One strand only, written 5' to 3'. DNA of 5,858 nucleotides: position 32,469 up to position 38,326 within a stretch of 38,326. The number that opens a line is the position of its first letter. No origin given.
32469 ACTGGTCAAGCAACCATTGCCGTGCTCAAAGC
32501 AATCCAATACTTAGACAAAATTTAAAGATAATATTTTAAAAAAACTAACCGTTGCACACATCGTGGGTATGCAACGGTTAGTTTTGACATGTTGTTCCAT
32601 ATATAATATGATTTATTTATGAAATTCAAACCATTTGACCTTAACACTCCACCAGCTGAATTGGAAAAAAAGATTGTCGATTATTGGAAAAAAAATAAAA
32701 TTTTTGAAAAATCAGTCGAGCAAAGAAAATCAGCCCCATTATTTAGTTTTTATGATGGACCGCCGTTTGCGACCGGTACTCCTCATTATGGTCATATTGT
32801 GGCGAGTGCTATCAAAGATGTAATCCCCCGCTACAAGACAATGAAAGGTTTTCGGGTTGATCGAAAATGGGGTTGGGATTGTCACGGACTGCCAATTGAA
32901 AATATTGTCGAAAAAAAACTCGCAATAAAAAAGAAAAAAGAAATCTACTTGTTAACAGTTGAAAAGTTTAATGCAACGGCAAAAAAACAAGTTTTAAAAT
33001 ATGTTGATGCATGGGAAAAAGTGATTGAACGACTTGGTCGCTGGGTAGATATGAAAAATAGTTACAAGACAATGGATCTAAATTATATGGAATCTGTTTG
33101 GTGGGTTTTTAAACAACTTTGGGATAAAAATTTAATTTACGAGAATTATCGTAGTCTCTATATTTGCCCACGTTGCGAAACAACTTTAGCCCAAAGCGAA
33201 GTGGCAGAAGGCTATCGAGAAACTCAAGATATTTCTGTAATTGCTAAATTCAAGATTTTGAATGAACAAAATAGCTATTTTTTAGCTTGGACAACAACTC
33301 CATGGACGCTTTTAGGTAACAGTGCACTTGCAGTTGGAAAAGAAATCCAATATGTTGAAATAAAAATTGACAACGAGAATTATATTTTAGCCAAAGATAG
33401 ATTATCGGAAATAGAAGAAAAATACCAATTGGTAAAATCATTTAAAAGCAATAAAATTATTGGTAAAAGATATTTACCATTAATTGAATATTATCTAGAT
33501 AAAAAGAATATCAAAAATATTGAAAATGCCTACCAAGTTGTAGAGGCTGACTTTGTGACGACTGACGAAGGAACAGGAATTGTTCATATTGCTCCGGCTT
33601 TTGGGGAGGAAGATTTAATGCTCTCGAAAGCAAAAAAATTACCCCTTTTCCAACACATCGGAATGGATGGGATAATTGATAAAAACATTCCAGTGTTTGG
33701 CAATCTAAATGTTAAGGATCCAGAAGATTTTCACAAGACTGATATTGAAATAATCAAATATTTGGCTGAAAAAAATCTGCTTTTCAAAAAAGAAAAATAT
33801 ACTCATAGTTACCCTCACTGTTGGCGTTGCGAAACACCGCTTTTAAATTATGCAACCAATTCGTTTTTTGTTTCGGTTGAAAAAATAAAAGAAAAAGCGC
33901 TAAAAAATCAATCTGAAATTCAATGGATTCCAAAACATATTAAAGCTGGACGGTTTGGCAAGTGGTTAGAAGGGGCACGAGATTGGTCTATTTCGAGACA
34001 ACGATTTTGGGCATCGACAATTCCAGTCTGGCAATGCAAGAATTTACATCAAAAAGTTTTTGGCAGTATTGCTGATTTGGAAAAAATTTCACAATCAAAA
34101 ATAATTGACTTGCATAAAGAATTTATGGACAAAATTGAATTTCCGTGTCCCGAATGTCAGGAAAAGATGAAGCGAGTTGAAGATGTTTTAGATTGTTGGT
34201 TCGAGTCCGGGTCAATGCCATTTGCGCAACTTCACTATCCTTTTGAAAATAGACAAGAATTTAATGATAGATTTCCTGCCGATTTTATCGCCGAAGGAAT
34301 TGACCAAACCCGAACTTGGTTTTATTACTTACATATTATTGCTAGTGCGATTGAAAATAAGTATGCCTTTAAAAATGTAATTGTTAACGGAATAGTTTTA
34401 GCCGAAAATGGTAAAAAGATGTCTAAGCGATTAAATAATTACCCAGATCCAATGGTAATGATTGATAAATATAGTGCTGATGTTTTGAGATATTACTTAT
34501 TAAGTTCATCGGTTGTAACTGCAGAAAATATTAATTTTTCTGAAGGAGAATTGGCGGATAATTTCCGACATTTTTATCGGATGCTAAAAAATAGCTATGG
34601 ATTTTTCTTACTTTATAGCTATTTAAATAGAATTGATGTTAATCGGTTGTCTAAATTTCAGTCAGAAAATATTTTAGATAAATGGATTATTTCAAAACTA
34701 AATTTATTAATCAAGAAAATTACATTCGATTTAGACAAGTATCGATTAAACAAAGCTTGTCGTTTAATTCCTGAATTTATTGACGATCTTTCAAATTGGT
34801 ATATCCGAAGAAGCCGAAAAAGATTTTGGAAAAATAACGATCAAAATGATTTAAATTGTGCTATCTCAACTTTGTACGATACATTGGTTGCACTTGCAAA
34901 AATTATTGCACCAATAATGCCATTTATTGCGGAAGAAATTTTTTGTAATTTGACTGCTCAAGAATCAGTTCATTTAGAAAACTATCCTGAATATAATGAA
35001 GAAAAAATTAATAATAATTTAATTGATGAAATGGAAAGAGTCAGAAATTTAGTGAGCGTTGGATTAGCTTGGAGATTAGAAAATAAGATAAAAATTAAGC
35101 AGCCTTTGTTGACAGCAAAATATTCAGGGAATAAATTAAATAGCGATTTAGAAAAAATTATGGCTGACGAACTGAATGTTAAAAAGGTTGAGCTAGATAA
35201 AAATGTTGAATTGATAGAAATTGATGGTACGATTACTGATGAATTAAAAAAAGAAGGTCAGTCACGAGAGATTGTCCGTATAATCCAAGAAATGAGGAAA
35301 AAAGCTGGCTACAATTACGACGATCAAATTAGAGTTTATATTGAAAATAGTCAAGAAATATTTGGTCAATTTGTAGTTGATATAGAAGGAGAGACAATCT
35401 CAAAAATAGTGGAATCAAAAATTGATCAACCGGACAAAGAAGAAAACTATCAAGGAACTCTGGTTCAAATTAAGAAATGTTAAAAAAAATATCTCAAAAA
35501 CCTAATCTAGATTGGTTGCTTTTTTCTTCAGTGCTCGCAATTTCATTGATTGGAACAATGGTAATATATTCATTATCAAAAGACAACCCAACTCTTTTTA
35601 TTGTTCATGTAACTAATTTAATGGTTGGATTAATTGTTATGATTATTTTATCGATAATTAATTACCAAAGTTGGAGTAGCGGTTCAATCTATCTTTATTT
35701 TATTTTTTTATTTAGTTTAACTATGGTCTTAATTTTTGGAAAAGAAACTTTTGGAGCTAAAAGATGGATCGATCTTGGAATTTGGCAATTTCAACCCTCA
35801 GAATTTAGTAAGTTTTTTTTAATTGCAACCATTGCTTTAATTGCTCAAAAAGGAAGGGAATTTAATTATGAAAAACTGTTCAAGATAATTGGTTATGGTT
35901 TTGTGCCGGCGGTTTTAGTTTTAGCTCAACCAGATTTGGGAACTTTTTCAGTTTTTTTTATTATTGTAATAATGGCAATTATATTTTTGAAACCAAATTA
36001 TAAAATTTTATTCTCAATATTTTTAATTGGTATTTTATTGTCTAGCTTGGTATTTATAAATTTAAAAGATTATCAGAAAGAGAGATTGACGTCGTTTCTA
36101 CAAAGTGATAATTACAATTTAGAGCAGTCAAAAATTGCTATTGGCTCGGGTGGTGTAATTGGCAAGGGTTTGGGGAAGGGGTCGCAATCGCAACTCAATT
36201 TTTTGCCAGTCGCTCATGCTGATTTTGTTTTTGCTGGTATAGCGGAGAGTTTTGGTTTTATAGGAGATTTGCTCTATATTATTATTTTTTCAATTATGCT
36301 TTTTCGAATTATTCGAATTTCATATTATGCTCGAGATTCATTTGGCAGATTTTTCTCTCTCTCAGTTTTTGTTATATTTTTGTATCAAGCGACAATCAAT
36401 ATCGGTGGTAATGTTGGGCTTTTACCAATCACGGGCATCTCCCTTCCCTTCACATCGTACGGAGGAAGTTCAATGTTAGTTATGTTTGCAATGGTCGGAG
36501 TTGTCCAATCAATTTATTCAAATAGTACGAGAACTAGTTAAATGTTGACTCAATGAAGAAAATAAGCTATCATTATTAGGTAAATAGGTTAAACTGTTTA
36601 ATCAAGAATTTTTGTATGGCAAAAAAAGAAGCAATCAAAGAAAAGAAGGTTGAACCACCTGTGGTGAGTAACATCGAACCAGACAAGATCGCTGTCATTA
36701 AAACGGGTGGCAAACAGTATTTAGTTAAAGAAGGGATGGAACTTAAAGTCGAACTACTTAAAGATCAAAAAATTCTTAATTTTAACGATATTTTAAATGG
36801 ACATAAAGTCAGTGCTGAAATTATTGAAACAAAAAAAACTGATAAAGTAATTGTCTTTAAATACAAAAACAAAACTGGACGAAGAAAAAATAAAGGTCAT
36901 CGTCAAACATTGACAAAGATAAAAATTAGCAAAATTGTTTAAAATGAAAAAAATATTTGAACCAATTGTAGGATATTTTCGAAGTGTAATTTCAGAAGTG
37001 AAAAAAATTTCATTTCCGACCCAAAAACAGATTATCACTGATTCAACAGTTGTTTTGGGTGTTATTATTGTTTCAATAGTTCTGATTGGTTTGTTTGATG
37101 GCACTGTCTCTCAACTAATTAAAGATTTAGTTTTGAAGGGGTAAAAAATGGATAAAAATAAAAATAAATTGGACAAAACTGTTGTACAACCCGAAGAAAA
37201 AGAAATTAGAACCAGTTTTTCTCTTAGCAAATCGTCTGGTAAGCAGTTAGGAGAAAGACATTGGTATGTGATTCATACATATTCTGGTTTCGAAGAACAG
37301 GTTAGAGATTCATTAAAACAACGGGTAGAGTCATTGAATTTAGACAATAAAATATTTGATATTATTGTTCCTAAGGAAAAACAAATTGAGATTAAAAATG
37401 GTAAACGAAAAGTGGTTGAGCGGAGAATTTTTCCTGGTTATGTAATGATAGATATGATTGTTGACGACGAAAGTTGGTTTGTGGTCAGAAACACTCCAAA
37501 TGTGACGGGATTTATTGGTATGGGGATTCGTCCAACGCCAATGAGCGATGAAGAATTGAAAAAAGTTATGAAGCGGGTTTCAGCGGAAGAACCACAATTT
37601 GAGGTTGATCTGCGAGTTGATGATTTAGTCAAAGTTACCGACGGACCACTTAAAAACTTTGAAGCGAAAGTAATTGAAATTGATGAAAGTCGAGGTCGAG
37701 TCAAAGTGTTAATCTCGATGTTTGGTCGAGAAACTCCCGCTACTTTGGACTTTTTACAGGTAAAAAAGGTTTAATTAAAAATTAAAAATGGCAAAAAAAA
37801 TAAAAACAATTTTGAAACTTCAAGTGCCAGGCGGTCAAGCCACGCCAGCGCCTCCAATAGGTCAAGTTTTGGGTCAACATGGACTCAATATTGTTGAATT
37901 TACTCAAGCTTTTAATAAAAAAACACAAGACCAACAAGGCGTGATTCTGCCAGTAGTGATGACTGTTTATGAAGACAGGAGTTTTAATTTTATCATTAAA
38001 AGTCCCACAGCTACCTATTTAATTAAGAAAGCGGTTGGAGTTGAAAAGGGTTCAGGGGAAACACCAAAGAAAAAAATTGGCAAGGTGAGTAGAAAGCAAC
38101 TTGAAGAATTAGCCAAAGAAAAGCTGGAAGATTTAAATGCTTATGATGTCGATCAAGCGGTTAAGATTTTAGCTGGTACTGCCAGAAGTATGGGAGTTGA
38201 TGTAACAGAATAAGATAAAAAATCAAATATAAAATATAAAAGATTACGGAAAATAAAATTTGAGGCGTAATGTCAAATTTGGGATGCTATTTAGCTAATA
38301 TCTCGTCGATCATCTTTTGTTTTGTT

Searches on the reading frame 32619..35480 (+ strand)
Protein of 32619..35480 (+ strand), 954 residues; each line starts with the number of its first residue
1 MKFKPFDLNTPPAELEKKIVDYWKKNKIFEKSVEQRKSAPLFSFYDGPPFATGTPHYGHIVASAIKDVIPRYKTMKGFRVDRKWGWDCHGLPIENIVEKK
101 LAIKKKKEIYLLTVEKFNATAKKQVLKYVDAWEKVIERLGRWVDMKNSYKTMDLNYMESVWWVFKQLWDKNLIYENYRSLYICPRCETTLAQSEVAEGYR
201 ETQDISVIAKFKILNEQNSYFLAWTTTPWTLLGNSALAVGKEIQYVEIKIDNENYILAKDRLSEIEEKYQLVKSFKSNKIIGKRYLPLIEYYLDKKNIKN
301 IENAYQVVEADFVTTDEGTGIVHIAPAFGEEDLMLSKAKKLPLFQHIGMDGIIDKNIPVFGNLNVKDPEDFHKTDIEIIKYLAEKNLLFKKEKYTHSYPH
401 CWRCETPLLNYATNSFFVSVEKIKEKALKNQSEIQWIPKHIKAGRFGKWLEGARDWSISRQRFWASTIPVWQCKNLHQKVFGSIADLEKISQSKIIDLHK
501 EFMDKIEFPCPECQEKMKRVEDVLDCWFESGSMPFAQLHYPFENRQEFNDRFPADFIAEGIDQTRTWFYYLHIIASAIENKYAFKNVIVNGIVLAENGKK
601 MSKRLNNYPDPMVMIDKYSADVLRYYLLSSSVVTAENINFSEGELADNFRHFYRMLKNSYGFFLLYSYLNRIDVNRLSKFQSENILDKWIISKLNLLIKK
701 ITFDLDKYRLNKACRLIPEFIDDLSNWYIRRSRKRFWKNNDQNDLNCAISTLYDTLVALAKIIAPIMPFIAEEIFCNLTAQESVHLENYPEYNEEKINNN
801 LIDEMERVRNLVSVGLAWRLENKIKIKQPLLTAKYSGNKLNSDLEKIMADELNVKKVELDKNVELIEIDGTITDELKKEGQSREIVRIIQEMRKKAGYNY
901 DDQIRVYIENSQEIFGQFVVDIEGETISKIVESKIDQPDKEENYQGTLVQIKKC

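Call 52: search_protein_families(library=pfam, proteins=[window:32619-35480:+], max_evalue=0.01)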
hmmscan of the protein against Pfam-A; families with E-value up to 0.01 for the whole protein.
window:32619-35480:+ (954 aa): 5 families
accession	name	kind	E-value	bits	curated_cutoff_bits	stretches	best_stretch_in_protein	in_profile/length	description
PF00133.28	tRNA-synt_1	-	2.4e-135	451.9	22.7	1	19-638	2-413/414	tRNA synthetases class I (I, L, M and V)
PF08264.19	Anticodon_1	-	1.1e-34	119.9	25.1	1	687-830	1-144/148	Anticodon-binding domain of tRNA ligase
PF09334.17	tRNA-synt_1g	-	3.3e-15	56.2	20.1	2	49-195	8-135/391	tRNA synthetases class I (M)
PF19302.4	DUF5915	-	1.2e-13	51.4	27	1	866-950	102-189/195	Domain of unknown function (DUF5915)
PF01406.26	tRNA-synt_1e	-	0.0026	17.6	27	1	582-647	236-298/301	tRNA synthetases class I (C) catalytic domain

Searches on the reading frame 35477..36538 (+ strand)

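Call 52: search_protein_families(library=pfam, proteins=[window:35477-36538:+], max_evalue=0.01)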
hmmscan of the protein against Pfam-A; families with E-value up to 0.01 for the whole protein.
window:35477-36538:+ (354 aa): 1 family
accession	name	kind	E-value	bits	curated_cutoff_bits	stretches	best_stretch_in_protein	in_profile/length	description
PF01098.24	FTSW_RODA_SPOVE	-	1.8e-80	271.1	26.4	1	14-350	3-354/356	Cell cycle protein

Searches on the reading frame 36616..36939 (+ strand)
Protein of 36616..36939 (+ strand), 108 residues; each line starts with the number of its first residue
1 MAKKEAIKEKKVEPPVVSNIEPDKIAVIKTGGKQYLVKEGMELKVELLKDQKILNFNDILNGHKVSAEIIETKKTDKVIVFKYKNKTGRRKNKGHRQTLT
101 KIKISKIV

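Call 52: search_protein_families(library=pfam, proteins=[window:36616-36939:+], max_evalue=0.01)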
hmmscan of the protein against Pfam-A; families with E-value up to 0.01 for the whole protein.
window:36616-36939:+ (108 aa): 1 family
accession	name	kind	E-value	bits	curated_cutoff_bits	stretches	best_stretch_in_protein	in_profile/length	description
PF00829.26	Ribosomal_L21p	-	1e-19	71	27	1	25-107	2-99/99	Ribosomal prokaryotic L21 protein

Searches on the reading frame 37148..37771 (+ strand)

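Call 52: search_protein_families(library=pfam, proteins=[window:37148-37771:+], max_evalue=0.01)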
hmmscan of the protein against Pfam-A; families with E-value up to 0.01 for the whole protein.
window:37148-37771:+ (208 aa): 3 families
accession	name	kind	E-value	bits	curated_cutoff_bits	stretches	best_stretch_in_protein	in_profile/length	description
PF02357.24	NusG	-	2.1e-28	99.1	22.2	1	38-140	2-92/93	Transcription termination factor nusG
PF00467.35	KOW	-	9.2e-08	32.1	22.3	1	157-187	1-31/32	KOW motif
PF23291.1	KOW4_SPT5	-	0.0075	16.6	27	0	154-178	8-32/55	Transcription elongation factor SPT5, fourth KOW domain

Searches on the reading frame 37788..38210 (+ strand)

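Call 52: search_protein_families(library=pfam, proteins=[window:37788-38210:+], max_evalue=0.01)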
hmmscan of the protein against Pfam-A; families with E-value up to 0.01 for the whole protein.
window:37788-38210:+ (141 aa): 2 families
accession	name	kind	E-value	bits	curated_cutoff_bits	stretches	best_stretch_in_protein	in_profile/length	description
PF03946.19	Ribosomal_L11_N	-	2.4e-26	91.7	32.9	1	9-66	1-58/58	Ribosomal protein L11, N-terminal domain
PF00298.24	Ribosomal_L11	-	7e-26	90.9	21.4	1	71-139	1-69/69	Ribosomal protein L11, RNA binding domain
